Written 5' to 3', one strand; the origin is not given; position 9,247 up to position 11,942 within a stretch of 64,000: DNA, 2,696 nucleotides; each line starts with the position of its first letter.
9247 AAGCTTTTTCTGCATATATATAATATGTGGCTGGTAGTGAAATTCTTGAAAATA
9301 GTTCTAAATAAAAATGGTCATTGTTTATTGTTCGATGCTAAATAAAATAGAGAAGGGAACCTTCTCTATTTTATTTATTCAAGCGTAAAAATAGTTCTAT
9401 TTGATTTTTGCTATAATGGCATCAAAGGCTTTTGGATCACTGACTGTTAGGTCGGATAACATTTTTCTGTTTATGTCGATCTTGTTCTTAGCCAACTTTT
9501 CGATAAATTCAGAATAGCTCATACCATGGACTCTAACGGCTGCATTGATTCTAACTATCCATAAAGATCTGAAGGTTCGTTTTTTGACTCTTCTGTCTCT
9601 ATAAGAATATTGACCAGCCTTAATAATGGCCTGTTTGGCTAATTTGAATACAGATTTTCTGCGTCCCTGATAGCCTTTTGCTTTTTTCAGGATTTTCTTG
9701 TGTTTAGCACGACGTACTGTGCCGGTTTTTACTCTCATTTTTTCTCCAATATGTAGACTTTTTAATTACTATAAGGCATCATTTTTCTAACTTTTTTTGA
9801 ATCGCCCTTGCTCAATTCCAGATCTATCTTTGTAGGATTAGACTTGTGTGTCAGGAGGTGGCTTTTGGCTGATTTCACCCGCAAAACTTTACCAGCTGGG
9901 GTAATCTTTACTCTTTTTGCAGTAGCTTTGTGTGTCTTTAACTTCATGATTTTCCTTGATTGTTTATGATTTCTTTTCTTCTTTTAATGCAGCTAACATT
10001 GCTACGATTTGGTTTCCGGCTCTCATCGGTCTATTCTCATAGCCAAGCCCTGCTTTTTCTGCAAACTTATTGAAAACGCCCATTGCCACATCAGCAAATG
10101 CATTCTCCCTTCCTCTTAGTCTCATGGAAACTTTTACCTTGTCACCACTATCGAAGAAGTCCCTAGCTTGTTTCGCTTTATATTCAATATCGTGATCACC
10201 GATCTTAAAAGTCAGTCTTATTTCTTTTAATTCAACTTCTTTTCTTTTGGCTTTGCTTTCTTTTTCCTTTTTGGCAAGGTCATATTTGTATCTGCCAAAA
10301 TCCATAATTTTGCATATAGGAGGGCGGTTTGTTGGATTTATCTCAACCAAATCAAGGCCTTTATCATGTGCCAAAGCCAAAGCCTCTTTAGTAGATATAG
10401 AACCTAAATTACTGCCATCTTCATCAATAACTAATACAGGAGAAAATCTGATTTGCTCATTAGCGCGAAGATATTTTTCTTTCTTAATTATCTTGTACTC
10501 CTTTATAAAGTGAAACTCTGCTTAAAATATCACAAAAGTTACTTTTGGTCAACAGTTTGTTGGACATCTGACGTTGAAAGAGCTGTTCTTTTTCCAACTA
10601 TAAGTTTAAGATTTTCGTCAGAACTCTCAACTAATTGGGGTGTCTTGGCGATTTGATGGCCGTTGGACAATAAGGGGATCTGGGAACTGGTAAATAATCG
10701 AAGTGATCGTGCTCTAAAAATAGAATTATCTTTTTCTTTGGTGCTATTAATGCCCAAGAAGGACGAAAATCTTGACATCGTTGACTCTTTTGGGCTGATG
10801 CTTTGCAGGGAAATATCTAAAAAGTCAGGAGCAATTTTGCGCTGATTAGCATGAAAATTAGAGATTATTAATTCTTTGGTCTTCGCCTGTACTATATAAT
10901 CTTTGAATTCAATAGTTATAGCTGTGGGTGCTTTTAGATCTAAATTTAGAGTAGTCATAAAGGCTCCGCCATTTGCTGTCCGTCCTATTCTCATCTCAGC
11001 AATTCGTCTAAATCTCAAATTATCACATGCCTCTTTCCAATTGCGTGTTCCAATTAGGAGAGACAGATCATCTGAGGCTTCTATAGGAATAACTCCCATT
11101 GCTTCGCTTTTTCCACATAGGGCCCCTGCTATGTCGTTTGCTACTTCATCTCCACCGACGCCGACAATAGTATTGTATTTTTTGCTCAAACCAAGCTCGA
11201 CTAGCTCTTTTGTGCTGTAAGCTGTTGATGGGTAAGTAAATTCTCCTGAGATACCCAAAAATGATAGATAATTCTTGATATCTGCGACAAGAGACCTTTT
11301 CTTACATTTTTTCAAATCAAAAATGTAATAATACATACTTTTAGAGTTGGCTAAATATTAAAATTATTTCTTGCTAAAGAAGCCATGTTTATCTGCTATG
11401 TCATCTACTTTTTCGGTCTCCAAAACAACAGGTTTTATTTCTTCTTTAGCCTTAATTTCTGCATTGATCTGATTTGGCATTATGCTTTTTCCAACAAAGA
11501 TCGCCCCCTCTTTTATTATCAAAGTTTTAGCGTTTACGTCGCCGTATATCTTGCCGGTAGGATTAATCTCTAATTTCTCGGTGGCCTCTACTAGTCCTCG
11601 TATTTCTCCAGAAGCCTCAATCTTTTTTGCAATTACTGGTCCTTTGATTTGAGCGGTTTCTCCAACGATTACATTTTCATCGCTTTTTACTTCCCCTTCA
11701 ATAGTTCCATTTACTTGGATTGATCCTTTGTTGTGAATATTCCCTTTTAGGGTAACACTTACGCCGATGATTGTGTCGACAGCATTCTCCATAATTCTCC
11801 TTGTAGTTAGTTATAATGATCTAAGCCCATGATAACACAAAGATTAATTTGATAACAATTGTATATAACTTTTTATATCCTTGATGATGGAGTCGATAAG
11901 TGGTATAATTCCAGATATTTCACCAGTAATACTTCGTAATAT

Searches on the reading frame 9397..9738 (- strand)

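Call 77: search_protein_families(library=pfam, proteins=[window:9397-9738:-], max_evalue=0.0001)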
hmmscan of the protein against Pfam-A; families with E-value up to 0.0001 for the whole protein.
window:9397-9738:- (113 aa): 1 family
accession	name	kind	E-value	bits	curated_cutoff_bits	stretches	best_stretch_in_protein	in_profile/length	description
PF00453.23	Ribosomal_L20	-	3.4e-45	153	30.8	1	2-108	1-107/107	Ribosomal protein L20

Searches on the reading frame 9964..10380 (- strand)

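Call 77: search_protein_families(library=pfam, proteins=[window:9964-10380:-], max_evalue=0.0001)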
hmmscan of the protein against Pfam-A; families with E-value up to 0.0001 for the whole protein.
window:9964-10380:- (138 aa): 2 families
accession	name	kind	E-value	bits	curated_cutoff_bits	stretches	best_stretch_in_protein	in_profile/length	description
PF00707.27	IF3_C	-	2.5e-22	79.1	34.8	1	49-130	1-84/86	Translation initiation factor IF-3, C-terminal domain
PF05198.21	IF3_N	-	5.5e-16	58.9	26.9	1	2-42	30-70/70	Translation initiation factor IF-3, N-terminal domain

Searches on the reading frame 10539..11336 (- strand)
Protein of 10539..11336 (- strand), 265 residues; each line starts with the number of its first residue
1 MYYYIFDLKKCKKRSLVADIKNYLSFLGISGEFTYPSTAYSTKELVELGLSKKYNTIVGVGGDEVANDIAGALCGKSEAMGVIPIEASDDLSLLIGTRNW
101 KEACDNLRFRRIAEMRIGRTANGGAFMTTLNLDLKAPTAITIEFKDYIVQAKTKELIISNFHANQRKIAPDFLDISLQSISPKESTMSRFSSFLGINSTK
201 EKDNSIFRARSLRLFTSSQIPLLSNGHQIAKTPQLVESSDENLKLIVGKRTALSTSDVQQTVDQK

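Call 77: search_protein_families(library=pfam, proteins=[window:10539-11336:-], max_evalue=0.0001)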
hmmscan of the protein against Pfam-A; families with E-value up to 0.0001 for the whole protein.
window:10539-11336:- (265 aa): 1 family
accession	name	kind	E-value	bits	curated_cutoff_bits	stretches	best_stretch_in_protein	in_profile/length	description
PF00781.29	DAGK_cat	-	1.7e-05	24.8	23.6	1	13-119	15-124/125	Diacylglycerol kinase catalytic domain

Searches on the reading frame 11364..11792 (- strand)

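Call 78: search_protein_families(library=pfam, proteins=[window:11364-11792:-], max_evalue=0.0001)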
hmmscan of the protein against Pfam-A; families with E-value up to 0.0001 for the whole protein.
window:11364-11792:- (142 aa): 1 family
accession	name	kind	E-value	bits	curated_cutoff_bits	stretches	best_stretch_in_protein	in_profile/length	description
PF04519.19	Bactofilin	-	9.7e-25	87.1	27.9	1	7-103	1-97/98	Polymer-forming cytoskeletal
